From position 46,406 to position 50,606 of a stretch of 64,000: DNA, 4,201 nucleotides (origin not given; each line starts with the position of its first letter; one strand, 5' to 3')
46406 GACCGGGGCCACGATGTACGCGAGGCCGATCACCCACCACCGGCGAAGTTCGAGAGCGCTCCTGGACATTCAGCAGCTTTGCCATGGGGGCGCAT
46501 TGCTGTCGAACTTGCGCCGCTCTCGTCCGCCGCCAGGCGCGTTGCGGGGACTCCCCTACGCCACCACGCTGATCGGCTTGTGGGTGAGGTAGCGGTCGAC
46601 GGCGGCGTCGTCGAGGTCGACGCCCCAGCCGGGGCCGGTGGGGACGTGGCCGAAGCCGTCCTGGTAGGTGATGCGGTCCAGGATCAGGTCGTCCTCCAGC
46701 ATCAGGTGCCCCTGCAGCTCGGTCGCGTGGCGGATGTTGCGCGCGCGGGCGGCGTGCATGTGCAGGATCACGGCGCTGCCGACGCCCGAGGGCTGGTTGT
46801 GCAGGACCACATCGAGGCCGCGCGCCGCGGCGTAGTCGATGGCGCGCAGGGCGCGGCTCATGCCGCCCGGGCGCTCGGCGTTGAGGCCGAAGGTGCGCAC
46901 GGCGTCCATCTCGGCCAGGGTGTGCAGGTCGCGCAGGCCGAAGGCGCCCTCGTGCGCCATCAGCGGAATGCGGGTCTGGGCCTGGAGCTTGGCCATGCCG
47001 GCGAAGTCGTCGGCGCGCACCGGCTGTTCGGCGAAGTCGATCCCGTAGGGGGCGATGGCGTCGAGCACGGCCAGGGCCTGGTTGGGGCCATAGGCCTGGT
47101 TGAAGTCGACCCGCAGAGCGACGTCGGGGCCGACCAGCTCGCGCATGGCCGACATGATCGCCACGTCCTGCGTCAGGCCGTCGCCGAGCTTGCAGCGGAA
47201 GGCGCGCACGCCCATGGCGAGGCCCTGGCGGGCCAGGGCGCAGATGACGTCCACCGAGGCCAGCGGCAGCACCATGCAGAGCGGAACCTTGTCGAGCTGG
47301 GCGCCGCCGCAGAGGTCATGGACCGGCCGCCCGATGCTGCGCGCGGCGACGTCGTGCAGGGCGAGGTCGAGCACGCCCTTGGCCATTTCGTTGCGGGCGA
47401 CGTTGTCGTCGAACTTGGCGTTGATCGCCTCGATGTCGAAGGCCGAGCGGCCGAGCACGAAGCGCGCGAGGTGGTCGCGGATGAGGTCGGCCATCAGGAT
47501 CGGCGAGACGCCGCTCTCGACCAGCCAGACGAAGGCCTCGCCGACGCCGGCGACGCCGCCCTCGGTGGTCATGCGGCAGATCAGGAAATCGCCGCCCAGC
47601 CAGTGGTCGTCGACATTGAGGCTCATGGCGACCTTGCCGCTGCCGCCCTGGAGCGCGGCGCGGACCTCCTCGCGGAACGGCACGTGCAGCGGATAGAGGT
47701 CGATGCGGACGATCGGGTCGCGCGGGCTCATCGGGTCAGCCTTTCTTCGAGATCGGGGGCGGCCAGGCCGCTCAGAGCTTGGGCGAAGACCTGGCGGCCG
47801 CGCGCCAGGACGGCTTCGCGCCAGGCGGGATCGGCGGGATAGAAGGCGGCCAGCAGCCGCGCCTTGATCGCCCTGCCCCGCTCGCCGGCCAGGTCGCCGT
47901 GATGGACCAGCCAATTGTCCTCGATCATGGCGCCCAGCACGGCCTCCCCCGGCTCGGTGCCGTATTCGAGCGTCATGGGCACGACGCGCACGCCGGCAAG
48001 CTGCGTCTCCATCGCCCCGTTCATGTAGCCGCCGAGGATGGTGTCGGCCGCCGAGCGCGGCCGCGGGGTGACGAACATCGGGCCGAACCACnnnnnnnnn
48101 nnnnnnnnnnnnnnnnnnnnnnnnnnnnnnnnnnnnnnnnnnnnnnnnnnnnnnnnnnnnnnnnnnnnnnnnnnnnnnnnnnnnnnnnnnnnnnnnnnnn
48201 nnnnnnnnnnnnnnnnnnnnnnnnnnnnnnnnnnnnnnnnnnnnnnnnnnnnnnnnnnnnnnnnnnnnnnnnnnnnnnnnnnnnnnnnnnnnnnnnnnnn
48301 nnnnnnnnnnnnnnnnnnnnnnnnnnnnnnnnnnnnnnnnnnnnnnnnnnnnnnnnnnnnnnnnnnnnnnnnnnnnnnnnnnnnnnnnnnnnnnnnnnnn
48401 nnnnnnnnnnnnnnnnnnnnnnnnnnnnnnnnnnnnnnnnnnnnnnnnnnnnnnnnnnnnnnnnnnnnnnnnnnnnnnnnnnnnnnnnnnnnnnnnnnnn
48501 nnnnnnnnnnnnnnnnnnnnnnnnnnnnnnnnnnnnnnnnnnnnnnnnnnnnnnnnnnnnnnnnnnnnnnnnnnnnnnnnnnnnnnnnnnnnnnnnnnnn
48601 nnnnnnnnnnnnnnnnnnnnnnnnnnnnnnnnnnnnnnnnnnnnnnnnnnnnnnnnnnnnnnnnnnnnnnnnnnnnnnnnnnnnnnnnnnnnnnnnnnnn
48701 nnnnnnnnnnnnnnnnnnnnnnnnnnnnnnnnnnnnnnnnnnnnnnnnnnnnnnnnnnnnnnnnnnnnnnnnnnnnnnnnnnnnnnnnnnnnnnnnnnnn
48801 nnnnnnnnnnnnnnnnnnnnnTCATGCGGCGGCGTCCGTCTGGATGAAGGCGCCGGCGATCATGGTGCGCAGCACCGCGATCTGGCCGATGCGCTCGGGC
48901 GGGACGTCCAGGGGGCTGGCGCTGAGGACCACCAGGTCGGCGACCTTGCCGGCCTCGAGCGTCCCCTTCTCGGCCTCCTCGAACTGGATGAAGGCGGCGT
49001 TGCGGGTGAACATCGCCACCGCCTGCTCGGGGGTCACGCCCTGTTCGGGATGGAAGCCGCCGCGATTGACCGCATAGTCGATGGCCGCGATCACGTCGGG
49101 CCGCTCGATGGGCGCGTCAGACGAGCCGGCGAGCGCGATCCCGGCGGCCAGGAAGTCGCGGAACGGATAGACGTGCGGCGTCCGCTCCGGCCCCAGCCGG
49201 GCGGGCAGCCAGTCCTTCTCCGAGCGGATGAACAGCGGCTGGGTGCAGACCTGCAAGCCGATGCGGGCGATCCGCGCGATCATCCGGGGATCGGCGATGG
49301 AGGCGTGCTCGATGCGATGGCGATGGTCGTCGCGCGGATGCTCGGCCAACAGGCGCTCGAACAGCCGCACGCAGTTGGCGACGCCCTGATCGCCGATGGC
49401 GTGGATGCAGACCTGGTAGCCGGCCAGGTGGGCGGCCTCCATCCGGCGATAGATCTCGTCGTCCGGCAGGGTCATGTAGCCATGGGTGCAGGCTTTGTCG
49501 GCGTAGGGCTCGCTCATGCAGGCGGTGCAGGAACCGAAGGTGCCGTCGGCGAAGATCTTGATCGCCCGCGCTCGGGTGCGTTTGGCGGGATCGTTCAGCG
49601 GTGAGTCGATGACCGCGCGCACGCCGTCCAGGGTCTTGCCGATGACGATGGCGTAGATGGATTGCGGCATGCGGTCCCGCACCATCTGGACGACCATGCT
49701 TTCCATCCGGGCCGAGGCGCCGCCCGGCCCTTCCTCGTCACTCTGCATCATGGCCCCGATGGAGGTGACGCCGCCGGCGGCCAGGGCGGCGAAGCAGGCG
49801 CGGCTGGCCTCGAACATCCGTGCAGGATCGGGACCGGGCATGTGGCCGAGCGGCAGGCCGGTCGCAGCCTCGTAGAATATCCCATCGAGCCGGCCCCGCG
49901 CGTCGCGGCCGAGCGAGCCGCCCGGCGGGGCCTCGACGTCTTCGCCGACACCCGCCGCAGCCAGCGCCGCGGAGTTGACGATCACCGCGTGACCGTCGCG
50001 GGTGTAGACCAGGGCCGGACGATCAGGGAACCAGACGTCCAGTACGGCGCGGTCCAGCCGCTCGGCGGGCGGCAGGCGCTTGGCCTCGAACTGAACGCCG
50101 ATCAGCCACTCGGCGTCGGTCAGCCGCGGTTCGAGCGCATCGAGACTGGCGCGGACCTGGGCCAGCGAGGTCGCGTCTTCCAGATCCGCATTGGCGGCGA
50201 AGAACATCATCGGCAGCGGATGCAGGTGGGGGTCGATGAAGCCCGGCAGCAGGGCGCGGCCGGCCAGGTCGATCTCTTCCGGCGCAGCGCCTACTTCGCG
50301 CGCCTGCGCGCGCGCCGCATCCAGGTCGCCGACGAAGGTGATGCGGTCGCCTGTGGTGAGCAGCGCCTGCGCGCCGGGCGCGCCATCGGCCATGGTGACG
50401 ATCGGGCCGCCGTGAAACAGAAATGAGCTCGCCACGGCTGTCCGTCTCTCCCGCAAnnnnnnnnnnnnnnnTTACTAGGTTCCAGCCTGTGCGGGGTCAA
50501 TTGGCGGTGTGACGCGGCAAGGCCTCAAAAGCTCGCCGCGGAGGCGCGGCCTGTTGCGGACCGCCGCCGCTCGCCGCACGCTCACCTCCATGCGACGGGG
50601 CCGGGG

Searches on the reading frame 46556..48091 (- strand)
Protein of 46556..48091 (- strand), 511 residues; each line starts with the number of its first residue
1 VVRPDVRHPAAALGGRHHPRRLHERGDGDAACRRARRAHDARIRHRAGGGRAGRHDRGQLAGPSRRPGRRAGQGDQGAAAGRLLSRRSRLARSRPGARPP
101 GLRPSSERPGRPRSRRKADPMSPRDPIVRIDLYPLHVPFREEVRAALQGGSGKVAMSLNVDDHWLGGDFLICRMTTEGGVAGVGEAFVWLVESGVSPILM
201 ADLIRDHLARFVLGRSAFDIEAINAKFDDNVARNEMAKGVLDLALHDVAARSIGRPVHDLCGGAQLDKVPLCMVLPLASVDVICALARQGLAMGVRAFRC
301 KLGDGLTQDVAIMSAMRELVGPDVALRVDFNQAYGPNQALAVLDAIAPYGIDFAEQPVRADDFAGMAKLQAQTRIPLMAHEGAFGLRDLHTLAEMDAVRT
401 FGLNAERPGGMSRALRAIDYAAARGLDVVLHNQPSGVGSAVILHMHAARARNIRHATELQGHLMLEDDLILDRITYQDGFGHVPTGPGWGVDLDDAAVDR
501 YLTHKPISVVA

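Call 80: search_protein_families(library=pfam, proteins=[window:46556-48091:-], max_evalue=0.00001)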
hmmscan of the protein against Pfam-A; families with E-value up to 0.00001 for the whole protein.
window:46556-48091:- (511 aa): 2 families
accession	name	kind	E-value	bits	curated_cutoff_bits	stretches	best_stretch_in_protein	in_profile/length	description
PF13378.12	MR_MLE_C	-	3.1e-50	171.4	29.4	1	285-496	4-218/219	Enolase C-terminal domain-like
PF02746.21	MR_MLE_N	-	5e-13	49.7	22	1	169-262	28-117/117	Mandelate racemase / muconate lactonizing enzyme, N-terminal domain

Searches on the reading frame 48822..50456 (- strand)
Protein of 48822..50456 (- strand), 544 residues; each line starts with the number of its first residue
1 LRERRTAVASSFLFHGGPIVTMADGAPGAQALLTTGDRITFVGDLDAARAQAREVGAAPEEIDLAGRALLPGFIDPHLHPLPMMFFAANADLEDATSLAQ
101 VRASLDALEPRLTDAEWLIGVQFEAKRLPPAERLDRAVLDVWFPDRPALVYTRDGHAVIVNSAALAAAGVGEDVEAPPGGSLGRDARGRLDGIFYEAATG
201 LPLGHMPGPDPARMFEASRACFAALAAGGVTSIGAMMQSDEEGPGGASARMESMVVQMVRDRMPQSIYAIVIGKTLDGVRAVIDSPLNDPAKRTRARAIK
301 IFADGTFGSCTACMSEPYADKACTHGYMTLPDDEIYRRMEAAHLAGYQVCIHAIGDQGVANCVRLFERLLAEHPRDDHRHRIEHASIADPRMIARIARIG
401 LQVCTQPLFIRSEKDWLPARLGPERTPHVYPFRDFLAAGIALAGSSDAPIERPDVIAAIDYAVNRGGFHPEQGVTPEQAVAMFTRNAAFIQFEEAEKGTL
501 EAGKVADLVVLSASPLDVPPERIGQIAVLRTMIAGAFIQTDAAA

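Call 80: search_protein_families(library=pfam, proteins=[window:48822-50456:-], max_evalue=0.00001)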
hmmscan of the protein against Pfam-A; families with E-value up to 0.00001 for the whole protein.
window:48822-50456:- (544 aa): 2 families
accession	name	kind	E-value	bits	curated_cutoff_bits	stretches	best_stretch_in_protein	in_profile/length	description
PF07969.17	Amidohydro_3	-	1e-87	296.1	29.7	1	60-537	1-470/472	Amidohydrolase family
PF01979.26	Amidohydro_1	-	1.8e-17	64.1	25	1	215-535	35-342/345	Amidohydrolase family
